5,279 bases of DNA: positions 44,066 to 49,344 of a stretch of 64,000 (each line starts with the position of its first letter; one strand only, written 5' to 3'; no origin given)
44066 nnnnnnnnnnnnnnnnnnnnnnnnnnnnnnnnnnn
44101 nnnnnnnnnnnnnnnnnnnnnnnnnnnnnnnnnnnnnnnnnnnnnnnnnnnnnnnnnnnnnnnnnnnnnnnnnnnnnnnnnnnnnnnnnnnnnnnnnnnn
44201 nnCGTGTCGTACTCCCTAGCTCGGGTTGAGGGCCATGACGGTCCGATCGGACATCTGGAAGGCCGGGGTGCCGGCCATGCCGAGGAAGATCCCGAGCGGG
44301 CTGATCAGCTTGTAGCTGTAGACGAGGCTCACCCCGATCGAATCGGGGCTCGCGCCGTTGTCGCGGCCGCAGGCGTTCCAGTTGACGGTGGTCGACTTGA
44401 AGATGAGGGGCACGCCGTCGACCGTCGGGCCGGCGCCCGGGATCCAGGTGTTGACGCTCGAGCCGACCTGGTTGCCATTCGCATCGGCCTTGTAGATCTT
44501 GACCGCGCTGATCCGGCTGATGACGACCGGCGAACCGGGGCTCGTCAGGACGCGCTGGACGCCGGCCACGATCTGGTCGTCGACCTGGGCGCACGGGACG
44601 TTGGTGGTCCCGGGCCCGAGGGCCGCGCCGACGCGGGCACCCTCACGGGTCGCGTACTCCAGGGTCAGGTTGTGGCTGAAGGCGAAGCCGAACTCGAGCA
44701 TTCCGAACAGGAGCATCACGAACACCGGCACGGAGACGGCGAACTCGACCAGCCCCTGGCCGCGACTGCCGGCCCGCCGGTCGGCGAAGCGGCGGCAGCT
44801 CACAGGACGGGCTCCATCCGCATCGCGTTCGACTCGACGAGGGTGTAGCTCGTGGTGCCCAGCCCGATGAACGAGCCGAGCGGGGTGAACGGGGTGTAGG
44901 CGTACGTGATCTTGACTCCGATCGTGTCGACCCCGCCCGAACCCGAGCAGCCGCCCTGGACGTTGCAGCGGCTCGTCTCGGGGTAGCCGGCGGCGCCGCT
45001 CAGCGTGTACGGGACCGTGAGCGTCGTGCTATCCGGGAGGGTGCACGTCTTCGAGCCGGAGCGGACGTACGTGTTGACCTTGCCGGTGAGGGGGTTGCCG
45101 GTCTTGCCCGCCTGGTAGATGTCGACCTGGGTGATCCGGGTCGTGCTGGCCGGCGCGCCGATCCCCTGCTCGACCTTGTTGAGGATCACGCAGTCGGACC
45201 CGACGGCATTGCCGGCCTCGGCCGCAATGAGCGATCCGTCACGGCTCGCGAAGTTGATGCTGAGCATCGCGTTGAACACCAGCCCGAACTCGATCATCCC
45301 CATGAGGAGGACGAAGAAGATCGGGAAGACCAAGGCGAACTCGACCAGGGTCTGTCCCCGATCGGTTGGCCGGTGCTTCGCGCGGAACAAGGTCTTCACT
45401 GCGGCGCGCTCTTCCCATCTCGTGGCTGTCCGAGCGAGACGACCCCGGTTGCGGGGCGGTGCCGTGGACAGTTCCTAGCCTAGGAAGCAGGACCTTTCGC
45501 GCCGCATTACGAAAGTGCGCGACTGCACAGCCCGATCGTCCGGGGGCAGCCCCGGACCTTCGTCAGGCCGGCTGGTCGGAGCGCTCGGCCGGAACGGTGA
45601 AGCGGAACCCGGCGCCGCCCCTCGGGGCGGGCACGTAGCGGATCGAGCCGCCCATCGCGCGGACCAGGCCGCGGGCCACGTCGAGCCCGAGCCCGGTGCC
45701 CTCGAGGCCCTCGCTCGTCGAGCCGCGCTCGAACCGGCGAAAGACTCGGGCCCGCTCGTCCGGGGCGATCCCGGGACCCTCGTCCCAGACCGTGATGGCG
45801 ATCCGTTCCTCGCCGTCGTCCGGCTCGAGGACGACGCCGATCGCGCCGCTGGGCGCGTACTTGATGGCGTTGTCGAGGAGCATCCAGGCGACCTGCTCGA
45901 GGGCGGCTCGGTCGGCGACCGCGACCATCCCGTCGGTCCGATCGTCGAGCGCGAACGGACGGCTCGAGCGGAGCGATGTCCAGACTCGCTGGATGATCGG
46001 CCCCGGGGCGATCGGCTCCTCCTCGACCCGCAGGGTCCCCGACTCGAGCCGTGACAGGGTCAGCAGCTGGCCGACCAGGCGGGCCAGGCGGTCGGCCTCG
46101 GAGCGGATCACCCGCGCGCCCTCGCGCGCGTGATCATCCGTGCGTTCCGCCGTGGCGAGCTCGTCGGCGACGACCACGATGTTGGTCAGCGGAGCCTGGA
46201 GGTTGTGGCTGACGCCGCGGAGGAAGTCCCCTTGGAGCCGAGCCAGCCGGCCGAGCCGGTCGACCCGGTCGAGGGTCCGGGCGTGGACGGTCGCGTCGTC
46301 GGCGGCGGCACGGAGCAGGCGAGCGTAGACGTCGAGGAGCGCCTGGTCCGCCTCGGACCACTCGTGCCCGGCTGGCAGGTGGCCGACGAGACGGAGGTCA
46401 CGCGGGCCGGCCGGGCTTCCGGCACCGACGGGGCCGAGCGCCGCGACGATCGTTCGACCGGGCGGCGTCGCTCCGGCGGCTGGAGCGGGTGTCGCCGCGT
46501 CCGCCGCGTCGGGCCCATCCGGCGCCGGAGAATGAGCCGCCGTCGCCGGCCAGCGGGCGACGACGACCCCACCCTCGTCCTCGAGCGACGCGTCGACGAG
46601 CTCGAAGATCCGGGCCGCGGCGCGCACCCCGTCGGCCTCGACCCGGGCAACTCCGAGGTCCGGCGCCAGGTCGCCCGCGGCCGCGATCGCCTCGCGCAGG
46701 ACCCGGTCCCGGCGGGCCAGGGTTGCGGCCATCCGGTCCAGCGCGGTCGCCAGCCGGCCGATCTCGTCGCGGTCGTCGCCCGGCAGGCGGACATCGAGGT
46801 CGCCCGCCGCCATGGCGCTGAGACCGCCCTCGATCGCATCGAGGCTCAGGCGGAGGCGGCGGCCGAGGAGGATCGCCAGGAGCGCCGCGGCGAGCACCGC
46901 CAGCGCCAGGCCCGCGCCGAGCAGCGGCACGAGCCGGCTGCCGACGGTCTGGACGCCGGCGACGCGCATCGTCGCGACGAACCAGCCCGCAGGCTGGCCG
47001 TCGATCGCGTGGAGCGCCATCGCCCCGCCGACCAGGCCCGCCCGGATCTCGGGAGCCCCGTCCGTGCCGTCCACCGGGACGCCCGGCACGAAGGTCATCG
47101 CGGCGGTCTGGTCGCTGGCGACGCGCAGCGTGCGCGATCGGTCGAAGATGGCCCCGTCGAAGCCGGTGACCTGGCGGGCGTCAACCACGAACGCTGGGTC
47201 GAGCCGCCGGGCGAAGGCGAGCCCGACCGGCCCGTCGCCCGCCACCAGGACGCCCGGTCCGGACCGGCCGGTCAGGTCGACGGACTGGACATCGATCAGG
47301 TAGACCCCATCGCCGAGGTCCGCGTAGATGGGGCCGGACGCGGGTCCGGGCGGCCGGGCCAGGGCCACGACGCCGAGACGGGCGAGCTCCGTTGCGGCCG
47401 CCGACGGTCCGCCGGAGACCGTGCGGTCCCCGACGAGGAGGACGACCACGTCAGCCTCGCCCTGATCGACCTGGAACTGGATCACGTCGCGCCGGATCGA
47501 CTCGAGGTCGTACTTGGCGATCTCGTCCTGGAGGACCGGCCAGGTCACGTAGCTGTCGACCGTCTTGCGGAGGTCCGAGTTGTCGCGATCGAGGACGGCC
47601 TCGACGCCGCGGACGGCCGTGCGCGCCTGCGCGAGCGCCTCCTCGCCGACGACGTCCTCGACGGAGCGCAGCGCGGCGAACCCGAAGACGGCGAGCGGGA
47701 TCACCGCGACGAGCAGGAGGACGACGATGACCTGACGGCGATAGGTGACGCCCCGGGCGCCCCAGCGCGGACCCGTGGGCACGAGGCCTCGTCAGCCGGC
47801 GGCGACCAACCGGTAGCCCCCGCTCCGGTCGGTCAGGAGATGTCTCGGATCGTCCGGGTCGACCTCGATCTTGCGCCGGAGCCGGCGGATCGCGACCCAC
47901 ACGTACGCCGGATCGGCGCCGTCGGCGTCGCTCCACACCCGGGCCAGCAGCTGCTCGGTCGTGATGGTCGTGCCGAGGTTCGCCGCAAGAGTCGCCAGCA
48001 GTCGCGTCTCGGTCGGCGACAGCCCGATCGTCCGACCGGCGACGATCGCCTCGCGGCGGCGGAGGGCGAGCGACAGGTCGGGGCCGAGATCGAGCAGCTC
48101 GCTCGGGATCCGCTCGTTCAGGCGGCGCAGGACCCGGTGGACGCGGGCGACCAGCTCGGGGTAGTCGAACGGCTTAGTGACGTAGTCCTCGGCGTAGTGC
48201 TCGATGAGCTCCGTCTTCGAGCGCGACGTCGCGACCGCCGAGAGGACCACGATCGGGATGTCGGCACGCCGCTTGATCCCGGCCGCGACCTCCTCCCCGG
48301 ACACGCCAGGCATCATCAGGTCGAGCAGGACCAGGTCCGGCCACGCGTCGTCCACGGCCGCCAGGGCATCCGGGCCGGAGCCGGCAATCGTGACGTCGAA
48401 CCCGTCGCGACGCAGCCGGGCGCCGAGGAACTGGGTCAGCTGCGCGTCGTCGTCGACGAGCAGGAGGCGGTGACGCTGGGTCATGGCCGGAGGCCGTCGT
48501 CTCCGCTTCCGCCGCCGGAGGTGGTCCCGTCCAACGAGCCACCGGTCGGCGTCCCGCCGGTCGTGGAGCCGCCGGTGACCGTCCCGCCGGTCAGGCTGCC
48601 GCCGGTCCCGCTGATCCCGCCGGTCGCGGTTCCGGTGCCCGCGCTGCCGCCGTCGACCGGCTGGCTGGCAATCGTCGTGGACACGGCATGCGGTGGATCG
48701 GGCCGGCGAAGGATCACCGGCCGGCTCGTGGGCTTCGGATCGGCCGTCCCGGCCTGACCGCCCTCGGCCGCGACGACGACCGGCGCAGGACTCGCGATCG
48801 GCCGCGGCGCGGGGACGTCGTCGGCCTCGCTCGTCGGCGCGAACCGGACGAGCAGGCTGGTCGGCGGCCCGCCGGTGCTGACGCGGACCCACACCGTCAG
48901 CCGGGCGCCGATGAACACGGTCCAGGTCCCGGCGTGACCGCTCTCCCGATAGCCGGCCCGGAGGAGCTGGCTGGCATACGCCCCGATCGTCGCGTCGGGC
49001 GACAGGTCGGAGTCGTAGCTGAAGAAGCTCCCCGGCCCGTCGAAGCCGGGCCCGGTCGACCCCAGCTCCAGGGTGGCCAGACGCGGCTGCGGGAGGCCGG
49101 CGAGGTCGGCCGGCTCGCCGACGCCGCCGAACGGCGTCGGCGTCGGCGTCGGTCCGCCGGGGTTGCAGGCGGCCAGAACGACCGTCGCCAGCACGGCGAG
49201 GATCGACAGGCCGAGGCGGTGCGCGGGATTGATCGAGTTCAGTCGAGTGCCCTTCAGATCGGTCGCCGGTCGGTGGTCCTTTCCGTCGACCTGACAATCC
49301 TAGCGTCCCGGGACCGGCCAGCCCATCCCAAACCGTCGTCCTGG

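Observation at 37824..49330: Orphan Tad-like pseudopilin module built around two duplicated ~780-aa TadG-like proteins, with an adjacent two-component system and a shared upstream element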

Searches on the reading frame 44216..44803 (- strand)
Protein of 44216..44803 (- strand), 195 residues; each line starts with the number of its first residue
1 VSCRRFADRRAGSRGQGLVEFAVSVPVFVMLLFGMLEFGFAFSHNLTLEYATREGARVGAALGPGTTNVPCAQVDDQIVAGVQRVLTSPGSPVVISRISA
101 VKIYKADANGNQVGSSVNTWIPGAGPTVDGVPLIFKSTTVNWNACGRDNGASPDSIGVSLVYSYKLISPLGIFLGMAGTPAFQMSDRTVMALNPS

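Call 3: search_protein_families(library=pfam, proteins=[window:44216-44803:-], max_evalue=0.1)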
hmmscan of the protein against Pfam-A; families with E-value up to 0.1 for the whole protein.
window:44216-44803:- (195 aa): 1 family
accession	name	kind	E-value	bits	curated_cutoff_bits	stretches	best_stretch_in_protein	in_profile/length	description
PF07811.17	TadE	-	4e-15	56.1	22.9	1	15-57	1-43/43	TadE-like protein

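Call 4: search_protein_families(library=ncbifam, proteins=[window:44216-44803:-], max_evalue=0.1)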
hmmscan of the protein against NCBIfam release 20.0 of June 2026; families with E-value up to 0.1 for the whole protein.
window:44216-44803:- (195 aa): 1 family
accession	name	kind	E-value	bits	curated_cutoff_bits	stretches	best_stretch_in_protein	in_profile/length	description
NF041390.1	TadE_Rv3655c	subfamily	0.019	15.5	40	1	19-64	1-46/101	TadE family type IV pilus minor pilin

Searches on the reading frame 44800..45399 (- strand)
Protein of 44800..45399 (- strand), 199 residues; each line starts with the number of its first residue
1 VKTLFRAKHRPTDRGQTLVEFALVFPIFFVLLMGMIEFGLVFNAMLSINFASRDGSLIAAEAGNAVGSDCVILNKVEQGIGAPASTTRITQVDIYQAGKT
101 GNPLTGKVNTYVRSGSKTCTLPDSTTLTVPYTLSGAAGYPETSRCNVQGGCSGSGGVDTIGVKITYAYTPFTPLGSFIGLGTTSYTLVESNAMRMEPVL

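Call 3: search_protein_families(library=pfam, proteins=[window:44800-45399:-], max_evalue=0.1)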
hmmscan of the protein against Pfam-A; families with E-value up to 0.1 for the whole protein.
window:44800-45399:- (199 aa): 1 family
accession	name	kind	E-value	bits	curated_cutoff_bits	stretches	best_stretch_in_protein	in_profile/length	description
PF07811.17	TadE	-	2.8e-14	53.4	22.9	1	15-55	1-41/43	TadE-like protein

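Call 4: search_protein_families(library=ncbifam, proteins=[window:44800-45399:-], max_evalue=0.1)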
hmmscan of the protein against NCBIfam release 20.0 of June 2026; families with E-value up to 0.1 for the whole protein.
window:44800-45399:- (199 aa): 1 family
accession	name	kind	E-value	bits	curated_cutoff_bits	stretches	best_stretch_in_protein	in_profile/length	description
NF004432.0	PRK05771.3-1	equivalog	0.034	12.5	1044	1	16-43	335-361/643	V-type ATP synthase subunit I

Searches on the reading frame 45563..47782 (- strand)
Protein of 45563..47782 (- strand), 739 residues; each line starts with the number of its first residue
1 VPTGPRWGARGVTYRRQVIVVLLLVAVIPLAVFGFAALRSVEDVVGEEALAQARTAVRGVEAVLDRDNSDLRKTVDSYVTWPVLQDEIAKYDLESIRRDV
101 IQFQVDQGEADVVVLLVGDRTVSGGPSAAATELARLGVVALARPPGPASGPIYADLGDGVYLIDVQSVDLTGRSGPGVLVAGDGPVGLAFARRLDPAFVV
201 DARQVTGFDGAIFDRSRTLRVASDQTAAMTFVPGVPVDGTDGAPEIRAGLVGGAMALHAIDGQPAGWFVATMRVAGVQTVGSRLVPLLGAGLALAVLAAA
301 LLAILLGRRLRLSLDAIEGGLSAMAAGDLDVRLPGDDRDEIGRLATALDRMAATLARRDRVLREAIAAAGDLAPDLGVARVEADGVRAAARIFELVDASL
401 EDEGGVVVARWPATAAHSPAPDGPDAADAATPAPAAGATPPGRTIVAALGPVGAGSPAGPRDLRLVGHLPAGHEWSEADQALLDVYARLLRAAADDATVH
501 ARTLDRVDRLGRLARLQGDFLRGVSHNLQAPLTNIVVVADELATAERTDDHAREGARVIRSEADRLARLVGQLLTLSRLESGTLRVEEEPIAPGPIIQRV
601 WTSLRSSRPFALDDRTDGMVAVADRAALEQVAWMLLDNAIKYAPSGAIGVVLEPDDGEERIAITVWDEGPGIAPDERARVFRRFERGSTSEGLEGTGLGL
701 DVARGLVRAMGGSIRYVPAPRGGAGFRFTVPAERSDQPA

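Call 3: search_protein_families(library=pfam, proteins=[window:45563-47782:-], max_evalue=0.1)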
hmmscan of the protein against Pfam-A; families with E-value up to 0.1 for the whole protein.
window:45563-47782:- (739 aa): 4 families
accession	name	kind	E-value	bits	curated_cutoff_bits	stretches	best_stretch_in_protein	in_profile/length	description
PF02518.31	HATPase_c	-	3.8e-26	92.1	26.4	1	624-733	2-110/111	Histidine kinase-, DNA gyrase B-, and HSP90-like ATPase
PF00512.31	HisKA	-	9.9e-12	45.2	26.9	1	517-582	2-66/66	His Kinase A (phospho-acceptor) domain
PF00672.30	HAMP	-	1.4e-10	41.8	25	1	305-355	1-51/53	HAMP domain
PF13581.12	HATPase_c_2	-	0.0083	16.6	27.4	1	638-709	42-111/127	Histidine kinase-like ATPase domain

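Call 4: search_protein_families(library=ncbifam, proteins=[window:45563-47782:-], max_evalue=0.1)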
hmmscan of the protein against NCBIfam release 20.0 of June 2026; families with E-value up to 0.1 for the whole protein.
window:45563-47782:- (739 aa): 80 families (the best 25 are shown)
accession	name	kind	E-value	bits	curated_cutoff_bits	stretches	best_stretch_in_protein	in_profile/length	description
NF046044.1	PnpS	equivalog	2.4e-35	122.3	400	1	483-730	137-389/390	two-component system histidine kinase PnpS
NF033092.0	HK_WalK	equivalog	1e-34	120.1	725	2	517-731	372-593/594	cell wall metabolism sensor histidine kinase WalK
NF040691.1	MtrAB_MtrB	equivalog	2.3e-32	112.7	450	2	505-735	259-495/507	MtrAB system histidine kinase MtrB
TIGR02956.1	TMAO_torS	equivalog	2.1e-30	105.6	676.5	1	518-737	465-687/967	TMAO reductase system sensor histidine kinase/response regulator TorS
NF012163.2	BaeS_SmeS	equivalog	2.3e-30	105.9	500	2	510-728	233-454/457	sensor histidine kinase efflux regulator BaeS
NF008468.0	PRK11360.1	equivalog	4.6e-30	104.5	646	2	495-737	375-613/616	two-component system sensor histidine kinase AtoS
TIGR02966.1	phoR_proteo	equivalog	7.9e-30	104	334.2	1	491-728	91-331/333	phosphate regulon sensor histidine kinase PhoR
NF007793.0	PRK10490.1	equivalog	4e-29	101.2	1123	1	479-734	627-884/895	two-component system sensor histidine kinase KdpD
NF007837.0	PRK10549.1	equivalog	5.1e-27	94.7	603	2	509-736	232-462/466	envelope stress sensor histidine kinase BaeS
NF008312.0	PRK11100.1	equivalog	2.2e-25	89.4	356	1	520-732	259-474/477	two-component system sensor histidine kinase CreC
TIGR01386.1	cztS_silS_copS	subfamily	3.6e-25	88.9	292.55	1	515-731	239-457/457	heavy metal sensor histidine kinase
NF006800.0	PRK09303.1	equivalog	7.3e-25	87.7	342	1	516-734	150-379/383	histidine kinase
NF011874.0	PRK15347.1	equivalog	8.2e-25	87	852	2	517-738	398-620/921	two component system sensor kinase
NF041832.1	near_NosP_CTERM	subfamily_domain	1e-23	84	400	1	519-736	9-229/370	NahK/ErcS family hybrid sensor histidine kinase/response regulator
NF041880.1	EPS_EpsF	equivalog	2.9e-23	82.1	900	1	520-730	277-489/492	response regulator EpsF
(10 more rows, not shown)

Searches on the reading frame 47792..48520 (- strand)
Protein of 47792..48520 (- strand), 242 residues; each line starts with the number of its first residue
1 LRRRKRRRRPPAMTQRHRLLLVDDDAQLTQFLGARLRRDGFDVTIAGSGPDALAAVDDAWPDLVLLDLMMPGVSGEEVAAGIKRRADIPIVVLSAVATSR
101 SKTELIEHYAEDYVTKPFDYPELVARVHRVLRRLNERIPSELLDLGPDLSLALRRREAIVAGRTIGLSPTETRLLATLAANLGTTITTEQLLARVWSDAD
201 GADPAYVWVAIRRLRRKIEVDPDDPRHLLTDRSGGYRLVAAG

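Call 3: search_protein_families(library=pfam, proteins=[window:47792-48520:-], max_evalue=0.1)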
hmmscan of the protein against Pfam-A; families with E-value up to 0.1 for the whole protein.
window:47792-48520:- (242 aa): 4 families
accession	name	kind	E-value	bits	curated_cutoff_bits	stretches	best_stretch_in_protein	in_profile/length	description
PF00072.30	Response_reg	-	1.2e-23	83.9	30.2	1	20-127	2-110/111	Response regulator receiver domain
PF00486.34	Trans_reg_C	-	8e-20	71.1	26.2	1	162-238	1-77/77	Transcriptional regulatory protein, C terminal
PF20161.5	VpsR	-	0.00016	21.8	23.7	1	32-124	23-117/121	VpsR domain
PF02310.24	B12-binding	-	0.031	14.5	32.1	0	32-92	20-86/121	B12 binding domain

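Call 4: search_protein_families(library=ncbifam, proteins=[window:47792-48520:-], max_evalue=0.1)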
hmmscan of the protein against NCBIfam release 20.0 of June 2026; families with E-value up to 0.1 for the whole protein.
window:47792-48520:- (242 aa): 102 families (the best 25 are shown)
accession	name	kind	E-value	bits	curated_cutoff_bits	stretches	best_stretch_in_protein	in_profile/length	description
NF040689.1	MtrAB_MtrA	equivalog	2.5e-49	167.6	300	1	20-237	2-217/219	MtrAB system response regulator MtrA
TIGR02154.1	PhoB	equivalog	5.4e-46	156.7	296.2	1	17-238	3-225/226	phosphate regulon transcriptional regulator PhoB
NF045944.1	ResRegRpaBCyano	equivalog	2.5e-42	144.8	330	1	20-237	1-226/229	response regulator transcription factor RpaB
NF041733.1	resp_reg_CseB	equivalog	8.2e-41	139.8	350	1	18-238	2-226/228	two-component system response regulator CseB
NF040534.1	resp_reg_YycF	equivalog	5e-40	137.2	340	1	18-238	2-227/231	response regulator YycF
NF007820.0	PRK10529.1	equivalog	5.5e-36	124.1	325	1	18-239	3-224/225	two-component system response regulator KdpE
TIGR01387.1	cztR_silR_copR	subfamily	4.4e-34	118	279.2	1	20-237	2-217/218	heavy metal response regulator transcription factor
NF053854.1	RespRegPhoBBctds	equivalog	6.8e-34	117.2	270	1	19-221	1-210/225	two-component system response regulator PhoB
NF033117.2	vanR_ACDEGLN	exception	2.8e-32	112.1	350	1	20-237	2-224/226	VanR-ABDEGLN family response regulator transcription factor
NF007546.0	PRK10161.1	equivalog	3.5e-32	111.8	471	1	17-239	3-226/229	phosphate response regulator transcription factor PhoB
NF033120.0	vanR_FM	exception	7e-31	107.7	460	1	18-236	5-227/231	vancomycin resistance response regulator transcription factor, VanR-F/VanR-M family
NF007982.1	PRK10710.1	equivalog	9.6e-31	107.1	380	1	14-237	5-226/235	envelope stress response regulator BaeR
NF008199.0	PRK10955.1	equivalog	4.5e-30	105.3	341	1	17-241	2-231/232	envelope stress response regulator transcription factor CpxR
NF008296.0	PRK11083.1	equivalog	1.9e-28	99.4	273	1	15-238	2-225/228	two-component system response regulator CreB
NF008078.0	PRK10816.1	equivalog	2.2e-28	99.3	336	1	18-238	2-220/223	two-component system response regulator PhoP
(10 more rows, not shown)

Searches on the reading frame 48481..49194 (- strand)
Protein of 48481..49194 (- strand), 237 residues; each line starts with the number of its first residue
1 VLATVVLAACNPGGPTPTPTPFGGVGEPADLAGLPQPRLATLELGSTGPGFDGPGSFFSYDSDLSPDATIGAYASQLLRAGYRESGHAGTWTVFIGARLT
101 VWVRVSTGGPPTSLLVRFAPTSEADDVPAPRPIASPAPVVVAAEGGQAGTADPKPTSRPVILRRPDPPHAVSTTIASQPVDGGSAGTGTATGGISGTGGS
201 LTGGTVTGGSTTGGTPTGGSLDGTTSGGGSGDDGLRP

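Call 3: search_protein_families(library=pfam, proteins=[window:48481-49194:-], max_evalue=0.1)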
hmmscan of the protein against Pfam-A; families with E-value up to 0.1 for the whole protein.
window:48481-49194:- (237 aa): 0 families

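Call 4: search_protein_families(library=ncbifam, proteins=[window:48481-49194:-], max_evalue=0.1)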
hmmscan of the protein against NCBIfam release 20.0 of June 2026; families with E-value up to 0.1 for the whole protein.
window:48481-49194:- (237 aa): 0 families
